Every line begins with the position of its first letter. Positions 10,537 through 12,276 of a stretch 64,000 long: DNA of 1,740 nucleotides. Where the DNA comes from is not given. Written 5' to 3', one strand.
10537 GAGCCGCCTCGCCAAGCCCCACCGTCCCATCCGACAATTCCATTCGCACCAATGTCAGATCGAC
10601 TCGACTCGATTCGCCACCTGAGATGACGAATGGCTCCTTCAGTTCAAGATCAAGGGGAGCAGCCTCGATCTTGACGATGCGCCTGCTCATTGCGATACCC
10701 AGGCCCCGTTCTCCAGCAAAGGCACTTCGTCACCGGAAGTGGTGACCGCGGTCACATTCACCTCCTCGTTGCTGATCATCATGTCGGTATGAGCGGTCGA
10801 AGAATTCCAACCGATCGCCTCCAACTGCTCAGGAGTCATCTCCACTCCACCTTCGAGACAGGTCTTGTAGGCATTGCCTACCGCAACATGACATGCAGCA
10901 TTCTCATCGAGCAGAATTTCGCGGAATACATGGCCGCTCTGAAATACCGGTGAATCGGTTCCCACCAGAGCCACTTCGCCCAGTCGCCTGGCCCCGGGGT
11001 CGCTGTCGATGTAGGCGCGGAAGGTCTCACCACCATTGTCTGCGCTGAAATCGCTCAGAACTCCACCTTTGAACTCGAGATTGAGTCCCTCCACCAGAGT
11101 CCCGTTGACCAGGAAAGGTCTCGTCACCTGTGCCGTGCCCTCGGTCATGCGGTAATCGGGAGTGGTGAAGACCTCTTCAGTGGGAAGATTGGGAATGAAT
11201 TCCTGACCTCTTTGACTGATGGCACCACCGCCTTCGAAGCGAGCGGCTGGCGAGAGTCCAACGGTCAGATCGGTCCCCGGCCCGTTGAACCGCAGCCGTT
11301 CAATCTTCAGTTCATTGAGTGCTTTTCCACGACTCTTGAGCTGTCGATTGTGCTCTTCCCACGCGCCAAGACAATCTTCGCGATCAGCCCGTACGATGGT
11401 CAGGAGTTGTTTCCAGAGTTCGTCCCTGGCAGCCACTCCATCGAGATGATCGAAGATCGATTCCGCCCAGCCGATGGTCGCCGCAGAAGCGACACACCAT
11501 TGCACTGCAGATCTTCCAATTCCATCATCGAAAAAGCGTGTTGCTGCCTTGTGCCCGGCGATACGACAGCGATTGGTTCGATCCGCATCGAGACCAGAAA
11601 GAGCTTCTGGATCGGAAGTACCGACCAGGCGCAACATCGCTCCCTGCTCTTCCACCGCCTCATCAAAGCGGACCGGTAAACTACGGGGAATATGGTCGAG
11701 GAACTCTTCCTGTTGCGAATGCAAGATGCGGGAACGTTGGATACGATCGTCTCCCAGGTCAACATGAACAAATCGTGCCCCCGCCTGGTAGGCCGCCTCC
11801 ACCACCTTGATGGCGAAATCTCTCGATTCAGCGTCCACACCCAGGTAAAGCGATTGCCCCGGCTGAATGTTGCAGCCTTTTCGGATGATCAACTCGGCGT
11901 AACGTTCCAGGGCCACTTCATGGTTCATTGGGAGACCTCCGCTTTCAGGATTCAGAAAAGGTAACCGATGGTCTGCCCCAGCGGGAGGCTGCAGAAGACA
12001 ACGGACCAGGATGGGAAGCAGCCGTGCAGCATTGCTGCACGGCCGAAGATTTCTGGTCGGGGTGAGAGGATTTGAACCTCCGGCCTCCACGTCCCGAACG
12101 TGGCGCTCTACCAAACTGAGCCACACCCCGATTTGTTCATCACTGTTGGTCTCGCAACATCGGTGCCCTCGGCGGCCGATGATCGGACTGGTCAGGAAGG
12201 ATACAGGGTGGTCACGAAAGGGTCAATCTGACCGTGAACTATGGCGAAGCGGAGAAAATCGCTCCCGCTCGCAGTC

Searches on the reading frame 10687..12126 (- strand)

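Call 92: search_protein_families(library=pfam, proteins=[window:10687-12126:-], max_evalue=0.00001)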
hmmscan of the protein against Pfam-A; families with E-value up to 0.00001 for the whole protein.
window:10687-12126:- (479 aa): 1 family
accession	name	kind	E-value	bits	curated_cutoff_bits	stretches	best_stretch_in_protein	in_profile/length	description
PF02073.20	Peptidase_M29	-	1.1e-126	423.4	27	1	72-476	4-406/406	Thermophilic metalloprotease (M29)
